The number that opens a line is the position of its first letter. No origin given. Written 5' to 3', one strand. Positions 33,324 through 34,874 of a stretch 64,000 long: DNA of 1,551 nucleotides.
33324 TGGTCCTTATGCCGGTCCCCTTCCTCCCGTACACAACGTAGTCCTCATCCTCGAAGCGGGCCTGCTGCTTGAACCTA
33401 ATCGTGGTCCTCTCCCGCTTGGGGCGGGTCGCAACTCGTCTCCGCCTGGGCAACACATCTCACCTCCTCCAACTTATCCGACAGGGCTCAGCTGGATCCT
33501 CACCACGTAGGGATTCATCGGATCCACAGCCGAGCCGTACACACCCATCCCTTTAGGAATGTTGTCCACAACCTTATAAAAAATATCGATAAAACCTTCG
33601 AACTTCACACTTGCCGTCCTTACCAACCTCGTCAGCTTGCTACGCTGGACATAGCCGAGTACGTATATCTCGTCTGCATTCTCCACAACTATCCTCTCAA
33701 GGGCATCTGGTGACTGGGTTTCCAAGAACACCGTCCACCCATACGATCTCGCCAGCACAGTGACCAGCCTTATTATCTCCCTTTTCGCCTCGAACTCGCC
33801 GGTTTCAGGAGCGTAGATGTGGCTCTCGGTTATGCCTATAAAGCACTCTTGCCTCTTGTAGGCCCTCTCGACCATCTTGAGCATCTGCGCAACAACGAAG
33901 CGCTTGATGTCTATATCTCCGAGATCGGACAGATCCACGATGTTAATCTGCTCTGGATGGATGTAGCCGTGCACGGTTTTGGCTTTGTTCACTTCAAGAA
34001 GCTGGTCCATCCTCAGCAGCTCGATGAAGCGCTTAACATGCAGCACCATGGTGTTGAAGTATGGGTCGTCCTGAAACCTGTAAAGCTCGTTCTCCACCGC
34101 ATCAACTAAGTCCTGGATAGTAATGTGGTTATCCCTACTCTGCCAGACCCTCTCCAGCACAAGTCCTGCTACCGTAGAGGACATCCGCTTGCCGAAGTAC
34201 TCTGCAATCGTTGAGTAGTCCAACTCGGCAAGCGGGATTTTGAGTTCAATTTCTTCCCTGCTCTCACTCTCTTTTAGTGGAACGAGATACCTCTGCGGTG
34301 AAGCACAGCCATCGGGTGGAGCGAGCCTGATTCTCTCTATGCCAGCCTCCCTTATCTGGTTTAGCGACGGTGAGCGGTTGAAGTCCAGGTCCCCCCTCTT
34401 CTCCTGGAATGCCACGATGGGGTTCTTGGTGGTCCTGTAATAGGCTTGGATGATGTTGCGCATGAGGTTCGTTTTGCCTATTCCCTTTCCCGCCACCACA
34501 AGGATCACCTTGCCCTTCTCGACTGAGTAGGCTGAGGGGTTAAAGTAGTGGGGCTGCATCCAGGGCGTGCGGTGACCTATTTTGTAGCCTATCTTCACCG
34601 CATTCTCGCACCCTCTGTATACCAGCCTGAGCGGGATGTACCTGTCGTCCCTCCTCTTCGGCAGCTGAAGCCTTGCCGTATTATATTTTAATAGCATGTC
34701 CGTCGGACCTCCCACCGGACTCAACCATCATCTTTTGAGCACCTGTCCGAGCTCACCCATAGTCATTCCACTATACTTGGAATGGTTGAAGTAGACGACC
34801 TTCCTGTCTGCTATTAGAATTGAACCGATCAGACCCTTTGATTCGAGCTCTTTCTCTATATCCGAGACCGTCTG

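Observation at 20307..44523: Asymmetric decay: structural operon intact, replication/accessory half broken, suggesting possible domestication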

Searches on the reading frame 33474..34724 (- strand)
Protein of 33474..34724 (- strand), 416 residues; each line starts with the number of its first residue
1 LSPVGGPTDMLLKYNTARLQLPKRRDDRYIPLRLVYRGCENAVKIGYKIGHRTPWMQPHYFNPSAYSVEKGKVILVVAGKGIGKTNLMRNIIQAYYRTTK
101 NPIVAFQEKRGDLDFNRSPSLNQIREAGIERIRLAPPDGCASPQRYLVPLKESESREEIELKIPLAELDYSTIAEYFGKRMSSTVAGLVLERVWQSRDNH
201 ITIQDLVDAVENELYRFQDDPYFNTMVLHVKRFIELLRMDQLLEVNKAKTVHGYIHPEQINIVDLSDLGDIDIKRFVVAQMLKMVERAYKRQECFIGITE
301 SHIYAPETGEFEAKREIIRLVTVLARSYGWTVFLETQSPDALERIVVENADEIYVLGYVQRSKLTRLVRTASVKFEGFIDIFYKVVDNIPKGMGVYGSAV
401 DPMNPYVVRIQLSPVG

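Call 5: search_protein_families(library=phrogs, proteins=[window:33474-34724:-], max_evalue=0.001)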
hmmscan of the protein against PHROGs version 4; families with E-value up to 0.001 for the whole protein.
window:33474-34724:- (416 aa): 0 families

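Call 7: search_protein_families(library=pfam, proteins=[window:33474-34724:-], max_evalue=0.01)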
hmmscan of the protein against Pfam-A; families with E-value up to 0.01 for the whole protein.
window:33474-34724:- (416 aa): 2 families
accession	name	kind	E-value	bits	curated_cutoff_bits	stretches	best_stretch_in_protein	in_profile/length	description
PF01935.23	DUF87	-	8.2e-08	33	23.2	1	75-285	27-220/220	Helicase HerA, central domain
PF13245.12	AAA_19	-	0.0062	17.2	25.1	0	70-99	10-39/134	AAA domain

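Call 12: find_homologous_proteins(query=window:33474-34724:-)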
Query window:33474-34724:- (416 aa): 18 proteins with E <= 0.001 among 5234 candidates.
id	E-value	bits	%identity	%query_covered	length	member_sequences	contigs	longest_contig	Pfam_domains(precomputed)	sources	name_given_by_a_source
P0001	1.1e-272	922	97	100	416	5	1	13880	PF01935.24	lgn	-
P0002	6.1e-241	817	88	96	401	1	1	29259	PF01935.24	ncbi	-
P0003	7.1e-240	814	85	98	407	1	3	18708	PF01935.24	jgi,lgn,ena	-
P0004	1.2e-234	797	83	98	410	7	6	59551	PF01935.24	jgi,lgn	jgi:DNA helicase HerA-like ATPase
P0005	1.8e-225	766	81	98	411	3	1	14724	PF01935.24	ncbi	ncbi:MAG: DUF87 domain-containing protein [Archaeoglobaceae archaeon]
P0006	1.0e-224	764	81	98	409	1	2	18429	PF01935.24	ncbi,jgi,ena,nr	ncbi:hypothetical protein DRO97_02005 [Archaeoglobales archaeon]|nr:MAG: hypothetical protein DRO97_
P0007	1.4e-196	671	68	98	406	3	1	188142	-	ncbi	-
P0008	1.3e-168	579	76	81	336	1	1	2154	-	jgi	-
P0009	5.9e-155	534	64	92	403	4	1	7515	-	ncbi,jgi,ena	-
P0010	6.9e-116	406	69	60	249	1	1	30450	-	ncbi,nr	ncbi:MAG: ATP-binding protein [Archaeoglobus sp.]|nr:ATP-binding protein [Archaeoglobus sp.]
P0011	1.5e-113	398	50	91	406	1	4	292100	-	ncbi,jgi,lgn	jgi:hypothetical protein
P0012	2.2e-90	322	42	96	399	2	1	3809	PF01935.24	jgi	-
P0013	5.5e-89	317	44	91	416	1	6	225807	PF01935.24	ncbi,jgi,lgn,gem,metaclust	jgi:DNA helicase HerA-like ATPase|metaclust:\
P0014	2.2e-87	312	43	91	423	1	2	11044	PF01935.24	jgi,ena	-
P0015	6.3e-86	307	43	91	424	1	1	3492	PF01935.24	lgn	-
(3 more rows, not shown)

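Call 18: find_encoding_contigs(protein=P0007, flank=10000, max_places=3)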
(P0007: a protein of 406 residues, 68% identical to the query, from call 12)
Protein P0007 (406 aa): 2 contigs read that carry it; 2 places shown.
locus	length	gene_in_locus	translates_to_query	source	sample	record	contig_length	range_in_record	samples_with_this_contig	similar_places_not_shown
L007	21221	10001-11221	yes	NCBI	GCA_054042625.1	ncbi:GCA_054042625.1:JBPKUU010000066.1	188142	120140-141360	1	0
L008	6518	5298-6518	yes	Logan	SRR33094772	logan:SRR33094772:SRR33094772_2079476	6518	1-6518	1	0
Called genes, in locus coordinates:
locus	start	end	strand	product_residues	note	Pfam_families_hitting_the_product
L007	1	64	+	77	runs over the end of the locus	-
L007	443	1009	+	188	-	-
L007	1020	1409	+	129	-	PF13620:CarboxypepD_reg, PF13715:CarbopepD_reg_2 (weak)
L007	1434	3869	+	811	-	-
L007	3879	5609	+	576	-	-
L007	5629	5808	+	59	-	-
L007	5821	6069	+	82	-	-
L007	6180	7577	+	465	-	PF00082:Peptidase_S8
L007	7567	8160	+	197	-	-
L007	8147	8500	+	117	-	-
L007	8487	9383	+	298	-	-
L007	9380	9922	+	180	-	-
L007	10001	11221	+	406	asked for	-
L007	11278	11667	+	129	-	-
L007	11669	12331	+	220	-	PF18915:DUF5667 (weak)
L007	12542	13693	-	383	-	PF00589:Phage_integrase, PF22823:MrpR_C_cat (weak)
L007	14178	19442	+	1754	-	-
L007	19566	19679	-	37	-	-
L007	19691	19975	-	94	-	PF00441:Acyl-CoA_dh_1, PF08028:Acyl-CoA_dh_2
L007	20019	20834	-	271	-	PF02771:Acyl-CoA_dh_N, PF02770:Acyl-CoA_dh_M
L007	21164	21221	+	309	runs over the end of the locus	PF03601:Cons_hypoth698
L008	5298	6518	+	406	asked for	?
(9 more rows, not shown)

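Call 19: find_encoding_contigs(protein=P0004, flank=10000, max_places=4)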
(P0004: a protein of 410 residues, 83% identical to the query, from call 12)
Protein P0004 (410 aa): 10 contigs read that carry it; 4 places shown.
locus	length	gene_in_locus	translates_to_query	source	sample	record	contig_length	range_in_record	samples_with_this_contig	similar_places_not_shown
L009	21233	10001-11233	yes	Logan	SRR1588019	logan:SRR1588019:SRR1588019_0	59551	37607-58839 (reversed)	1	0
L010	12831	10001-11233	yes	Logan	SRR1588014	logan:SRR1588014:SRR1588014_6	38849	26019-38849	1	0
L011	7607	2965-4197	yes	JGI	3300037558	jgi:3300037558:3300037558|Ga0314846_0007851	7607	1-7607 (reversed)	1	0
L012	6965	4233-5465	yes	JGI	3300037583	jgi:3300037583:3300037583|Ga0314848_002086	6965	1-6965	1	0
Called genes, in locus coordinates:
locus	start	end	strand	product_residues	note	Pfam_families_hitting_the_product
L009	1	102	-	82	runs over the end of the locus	-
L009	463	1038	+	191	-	-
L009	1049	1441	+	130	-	PF13620:CarboxypepD_reg (weak)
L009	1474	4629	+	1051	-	PF13620:CarboxypepD_reg (faint), PF20598:DUF6795 (faint)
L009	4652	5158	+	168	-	-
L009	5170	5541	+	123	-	PF18902:DUF5658 (weak)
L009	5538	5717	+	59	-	-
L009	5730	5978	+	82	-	-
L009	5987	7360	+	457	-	PF00082:Peptidase_S8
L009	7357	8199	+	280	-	-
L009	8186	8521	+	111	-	-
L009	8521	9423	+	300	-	-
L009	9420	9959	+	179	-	-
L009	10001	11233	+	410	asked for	PF01935:DUF87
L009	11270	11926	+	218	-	-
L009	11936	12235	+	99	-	-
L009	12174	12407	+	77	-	-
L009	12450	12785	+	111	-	-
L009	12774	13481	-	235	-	PF01435:Peptidase_M48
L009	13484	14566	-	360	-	PF13191:AAA_16, PF13401:AAA_22 (weak), PF22703:Cdc6_lid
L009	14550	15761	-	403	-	PF00589:Phage_integrase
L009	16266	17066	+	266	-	PF01791:DeoC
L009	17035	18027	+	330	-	PF01959:DHQS, PF26558:DHQS_2nd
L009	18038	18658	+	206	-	PF01487:DHquinase_I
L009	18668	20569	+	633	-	PF20463:PDH_C, PF01817:CM_2, PF00800:PDT, PF01842:ACT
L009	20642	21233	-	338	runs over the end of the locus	PF01497:Peripla_BP_2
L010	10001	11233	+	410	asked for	PF01935:DUF87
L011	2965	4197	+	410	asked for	PF01935:DUF87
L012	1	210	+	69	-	?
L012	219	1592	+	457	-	PF00082:Peptidase_S8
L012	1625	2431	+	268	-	-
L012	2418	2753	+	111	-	-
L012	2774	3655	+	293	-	-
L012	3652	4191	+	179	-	-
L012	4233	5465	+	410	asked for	PF01935:DUF87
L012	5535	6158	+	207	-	-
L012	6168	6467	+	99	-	-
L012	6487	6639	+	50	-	-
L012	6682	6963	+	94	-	?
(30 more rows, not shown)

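Call 22: find_related_loci(query=window:33474-34724:-, collection=viral_contigs, flank=10000)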
Query window:33474-34724:- (416 aa) in viral_contigs; peptide patterns used: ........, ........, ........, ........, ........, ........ (x = any residue, [..] = any of these).
2 stretches matched a pattern, but none encodes a relative of the query by tblastn (E <= 1e-3).

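Call 25: search_dna_similar(query=window:33474-34724:-, collection=phages, mode=protein, max_evalue=0.001)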
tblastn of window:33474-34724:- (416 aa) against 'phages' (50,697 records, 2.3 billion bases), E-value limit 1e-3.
No match.

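Call 26: search_dna_similar(query=window:33474-34724:-, collection=plasmids, mode=protein, max_evalue=0.001)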
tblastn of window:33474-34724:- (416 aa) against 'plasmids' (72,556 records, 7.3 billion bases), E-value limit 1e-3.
No match.

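Call 50: search_solved_structures(query=window:33474-34724:-, max_evalue=10)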
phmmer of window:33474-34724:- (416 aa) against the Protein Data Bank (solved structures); distinct sequences matched with E-value up to 10: 11.
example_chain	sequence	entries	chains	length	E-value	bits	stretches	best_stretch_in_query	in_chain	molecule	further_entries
3adk_A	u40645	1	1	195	0.035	16.2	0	68-98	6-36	ADENYLATE KINASE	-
7x7s_A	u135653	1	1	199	0.049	15.7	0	87-113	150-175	Adenylate kinase isoenzyme 1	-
8x1g_A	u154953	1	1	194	0.058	15.4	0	87-113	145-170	Adenylate kinase isoenzyme 1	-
7de3_A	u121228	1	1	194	0.06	15.4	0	87-113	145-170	Adenylate kinase isoenzyme 1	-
3c6k_A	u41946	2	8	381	0.094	14.8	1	177-240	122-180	Spermine synthase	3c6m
1z83_A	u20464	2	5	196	0.24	13.4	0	87-113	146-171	Adenylate kinase 1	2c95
7f6d_B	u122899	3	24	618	0.27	13.2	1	259-361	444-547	HerA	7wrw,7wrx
3ln6_A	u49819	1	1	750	0.37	12.8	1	191-245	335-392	Glutathione biosynthesis bifunctional protein gshAB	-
5cqv_A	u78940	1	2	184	0.74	11.8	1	113-214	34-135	Uncharacterized protein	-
2ery_A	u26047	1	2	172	0.88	11.6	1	73-131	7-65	Ras-related protein R-Ras2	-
9b4q_A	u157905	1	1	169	1.1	11.3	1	74-130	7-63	Ras-related protein R-Ras2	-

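Call 55: find_homologous_proteins(query=A1, max_evalue=0.001)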
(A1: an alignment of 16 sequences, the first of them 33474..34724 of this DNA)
Query A1 (16 sequences) (416 aa, profile of the alignment): 18 proteins with E <= 0.001 among 8000 candidates.
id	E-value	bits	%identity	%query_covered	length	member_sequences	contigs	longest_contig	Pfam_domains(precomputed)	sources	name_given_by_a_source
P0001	2.3e-206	703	97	100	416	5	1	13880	PF01935.24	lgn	-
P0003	2.4e-205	700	85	98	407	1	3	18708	PF01935.24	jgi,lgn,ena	-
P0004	1.9e-204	697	83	98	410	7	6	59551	PF01935.24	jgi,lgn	jgi:DNA helicase HerA-like ATPase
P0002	3.4e-204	696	88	96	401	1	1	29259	PF01935.24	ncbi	-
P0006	1.2e-202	691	81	98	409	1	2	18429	PF01935.24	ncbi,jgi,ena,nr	ncbi:hypothetical protein DRO97_02005 [Archaeoglobales archaeon]|nr:MAG: hypothetical protein DRO97_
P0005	2.9e-201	687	81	98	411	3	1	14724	PF01935.24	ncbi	ncbi:MAG: DUF87 domain-containing protein [Archaeoglobaceae archaeon]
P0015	2.1e-196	671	43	91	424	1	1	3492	PF01935.24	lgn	-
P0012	1.5e-195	668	42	96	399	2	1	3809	PF01935.24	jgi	-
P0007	4.7e-195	666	68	98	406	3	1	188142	-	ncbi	-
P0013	1.7e-194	664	44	91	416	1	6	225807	PF01935.24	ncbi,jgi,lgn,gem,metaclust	jgi:DNA helicase HerA-like ATPase|metaclust:\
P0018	6.1e-194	662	42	91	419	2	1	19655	PF01935.24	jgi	-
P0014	3.7e-192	657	43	91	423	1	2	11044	PF01935.24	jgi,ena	-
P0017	4.2e-192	656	41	91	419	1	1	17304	PF01935.24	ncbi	-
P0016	1.2e-189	648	42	95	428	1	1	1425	PF01935.24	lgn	-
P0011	7.8e-185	632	50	91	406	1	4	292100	-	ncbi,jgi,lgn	jgi:hypothetical protein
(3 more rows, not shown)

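Call 71: find_encoding_contigs(protein=P0002, flank=10000, max_places=3)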
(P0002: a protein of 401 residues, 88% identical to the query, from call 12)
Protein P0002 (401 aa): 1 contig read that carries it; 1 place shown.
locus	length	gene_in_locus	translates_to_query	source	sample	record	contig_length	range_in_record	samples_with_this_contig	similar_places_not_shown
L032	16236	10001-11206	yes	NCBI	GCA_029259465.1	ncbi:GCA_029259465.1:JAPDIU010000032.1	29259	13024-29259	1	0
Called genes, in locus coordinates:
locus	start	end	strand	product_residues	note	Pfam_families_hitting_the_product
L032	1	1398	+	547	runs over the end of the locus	PF00920:ILVD_EDD_N, PF24877:ILV_EDD_C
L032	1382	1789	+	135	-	-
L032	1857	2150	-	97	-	PF01613:Flavin_Reduct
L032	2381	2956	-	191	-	PF00210:Ferritin, PF02915:Rubrerythrin, PF23458:DUF7130 (weak), PF21349:RUBY_RBDX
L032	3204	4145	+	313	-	-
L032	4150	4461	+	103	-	PF18902:DUF5658 (weak)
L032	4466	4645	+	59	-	-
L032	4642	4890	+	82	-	-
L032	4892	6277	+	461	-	PF00082:Peptidase_S8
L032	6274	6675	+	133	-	-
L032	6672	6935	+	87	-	-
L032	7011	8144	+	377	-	-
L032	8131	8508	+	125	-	-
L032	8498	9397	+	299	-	-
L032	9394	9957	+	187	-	-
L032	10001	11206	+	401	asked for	PF01935:DUF87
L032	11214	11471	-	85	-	PF05016:ParE_toxin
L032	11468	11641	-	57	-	-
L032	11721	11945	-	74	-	PF07927:HicA_toxin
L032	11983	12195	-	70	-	PF15919:HicB_lk_antitox, PF21748:UPF0150 (weak)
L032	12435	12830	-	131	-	-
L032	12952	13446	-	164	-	-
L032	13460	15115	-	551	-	PF13304:AAA_21 (faint), PF13175:AAA_15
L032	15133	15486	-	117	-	PF14947:HTH_45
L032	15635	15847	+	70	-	-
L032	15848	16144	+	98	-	-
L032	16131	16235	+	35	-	?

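Call 80: predict_structure(alignment_id=A1)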
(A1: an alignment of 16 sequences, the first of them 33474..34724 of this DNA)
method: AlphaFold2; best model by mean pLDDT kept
length: 416 residues; sequences in the alignment: 16
mean_pLDDT: 83.0   pTM: 0.83
mean pLDDT of the five models: 83.0, 80.6, 66.9, 66.0, 56.4
residues with pLDDT >= 90: 174; 70-90: 185; 50-70: 27; < 50: 30
segments of 3 or more residues with pLDDT < 50: 1-27
pLDDT, mean of each block of 10 residues (from residue 1): 32 37 45 86 87 81 66 89 85 92 94 82 73 87 92 82 90 76 77 91 94 91 89 91 90 91 93 93 93 93 92 94 91 94 93 88 86 82 69 83 85 59
secondary structure, 60 per line:
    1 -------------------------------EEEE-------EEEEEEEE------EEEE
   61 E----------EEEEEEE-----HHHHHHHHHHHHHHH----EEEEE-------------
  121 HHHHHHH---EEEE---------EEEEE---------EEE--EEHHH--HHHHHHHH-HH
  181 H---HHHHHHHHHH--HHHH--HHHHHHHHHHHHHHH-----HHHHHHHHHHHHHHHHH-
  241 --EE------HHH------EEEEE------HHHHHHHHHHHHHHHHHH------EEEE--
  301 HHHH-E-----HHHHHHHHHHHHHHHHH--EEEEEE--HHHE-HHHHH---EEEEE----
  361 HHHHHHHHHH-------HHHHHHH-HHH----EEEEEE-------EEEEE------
elements in order: E32-35 E43-50 E57-61 E72-78 H84-98 E103-107 H121-127 E131-134 E144-148 E158-160 H170-177 H185-194 H197-200 H203-217 H223-239 E260-264 H271-288 E295-298 H301-304 H312-328 E331-336 H344-348 E352-356 H361-370 H378-384 E393-398 E406-410

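Call 83: fold_search(model_id=the predicted structure, library=pdb)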
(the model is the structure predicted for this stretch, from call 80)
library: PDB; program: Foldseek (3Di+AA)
matches with E <= 10: 1546; with E <= 0.001: 130
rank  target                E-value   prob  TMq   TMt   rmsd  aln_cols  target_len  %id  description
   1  9x1m_A                2.1e-16  1.00  0.60  0.45   7.0       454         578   15  The cryo-EM structure of HerA-NurA complex with AMPPNP and dsDNA from Thermococcus kodakarensis (released 2026-02-04)
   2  4d2i_B                2.0e-14  1.00  0.59  0.54   5.4       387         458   13  Crystal structure of the HerA hexameric DNA translocase from Sulfolobus solfataricus bound to AMP-PNP (released 2014-12-03)
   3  9x1l_A                6.6e-14  1.00  0.53  0.40   6.8       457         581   17  The cryo-EM structure of HerA-NurA complex with AMPPNP from Thermococcus kodakarensis (released 2026-02-04)
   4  8wiv_D                2.8e-13  1.00  0.62  0.44   5.8       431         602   12  Cryo-EM structure of a bacterial protein (released 2024-09-11)
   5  8wld_A                3.3e-13  1.00  0.58  0.51   6.6       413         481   13  Cryo-EM structure of SIR2/HerA antiphage complex (released 2024-09-11)
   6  4d2i_A                3.7e-13  1.00  0.56  0.50   6.7       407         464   13  Crystal structure of the HerA hexameric DNA translocase from Sulfolobus solfataricus bound to AMP-PNP (released 2014-12-03)
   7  8wiv_A                6.0e-13  1.00  0.54  0.55   6.5       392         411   13  Cryo-EM structure of a bacterial protein (released 2024-09-11)
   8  8wj3_D                9.2e-13  1.00  0.60  0.51   6.2       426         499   13  Cryo-EM structure of a bacterial protein (released 2024-09-11)
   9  8j4u_Q                3.2e-12  1.00  0.56  0.43   6.7       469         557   13  Structure of HerA-Sir2 complex from Escherichia coli Nezha system (released 2024-01-03)
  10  8j4u_P                3.4e-12  1.00  0.55  0.43   7.8       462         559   17  Structure of HerA-Sir2 complex from Escherichia coli Nezha system (released 2024-01-03)
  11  8wod_D                3.8e-12  1.00  0.60  0.52   6.3       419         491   14  Cryo-EM structure of SIR2/HerA complex (released 2024-09-11)
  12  8wiv_O                4.1e-12  1.00  0.60  0.40   6.4       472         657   13  Cryo-EM structure of a bacterial protein (released 2024-09-11)
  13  8uae_R                4.3e-12  1.00  0.58  0.47   7.6       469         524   14  E. coli Sir2_HerA complex (12:6) with ATPgamaS (released 2023-12-27)
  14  8sub_Q                5.2e-12  1.00  0.56  0.44   7.4       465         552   14  E. coli SIR2-HerA complex (dodecamer SIR2 pentamer HerA) (released 2023-12-27)
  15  9c1m_M                8.9e-12  1.00  0.53  0.39   9.6       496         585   11  HerA-DUF assembly 1 (released 2025-06-04)
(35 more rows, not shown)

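Call 87: fold_search(model_id=the predicted structure, library=viral)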
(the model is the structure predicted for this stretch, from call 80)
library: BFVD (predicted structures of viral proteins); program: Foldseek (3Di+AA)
matches with E <= 10: 885; with E <= 0.001: 48
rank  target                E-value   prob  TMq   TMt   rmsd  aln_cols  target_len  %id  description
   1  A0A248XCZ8            6.9e-12  1.00  0.58  0.50   6.4       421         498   16  Helicase HerA-like C-terminal domain-containing protein [Klebsiella phage YMC16/01/N133_KPN_BP]
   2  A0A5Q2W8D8            1.2e-10  1.00  0.61  0.60   9.5       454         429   12  (no name in the UniProt tables at hand)
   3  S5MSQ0                1.1e-09  1.00  0.58  0.29   7.1       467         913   14  Lipid A export ATP-binding/permease protein Msb [Bacillus phage JL]
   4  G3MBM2                5.6e-09  1.00  0.54  0.30   6.8       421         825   12  Gp156 [Bacillus phage G]
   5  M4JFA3                3.4e-08  1.00  0.40  0.66   7.7       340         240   11  Putative ATPase [Haloarcula hispanica virus PH1]
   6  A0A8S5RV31            2.0e-07  1.00  0.53  0.32  10.9       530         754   10  Conjugal transfer protein [Siphoviridae sp. ctHip2]
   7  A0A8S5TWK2            2.0e-06  1.00  0.35  0.43  14.4       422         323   10  DNA TRANSLOCASE FTSK [Siphoviridae sp. ctcx61]
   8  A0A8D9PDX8            4.5e-06  1.00  0.38  0.51  23.0       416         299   10  NTPase [Corticoviridae sp.]
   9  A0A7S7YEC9            4.5e-06  1.00  0.27  0.25  26.7       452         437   10  VV A32-like virion packaging ATPase [Medusavirus stheno T3]
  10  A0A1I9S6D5            8.2e-06  1.00  0.36  0.39  13.0       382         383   11  (no name in the UniProt tables at hand)
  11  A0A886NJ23            8.7e-06  1.00  0.31  0.33  19.2       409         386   12  (no name in the UniProt tables at hand)
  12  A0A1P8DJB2            1.5e-05  1.00  0.36  0.34  10.3       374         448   12  (no name in the UniProt tables at hand)
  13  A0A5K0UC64            1.8e-05  0.92  0.20  0.15  32.4       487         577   10  P-loop NTPase domain protein [Yasminevirus sp. GU-2018]
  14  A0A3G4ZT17            2.0e-05  1.00  0.28  0.29  19.6       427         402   12  Packaging ATPase [Dasosvirus sp.]
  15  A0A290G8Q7            2.1e-05  1.00  0.32  0.61  11.1       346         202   10  (no name in the UniProt tables at hand)
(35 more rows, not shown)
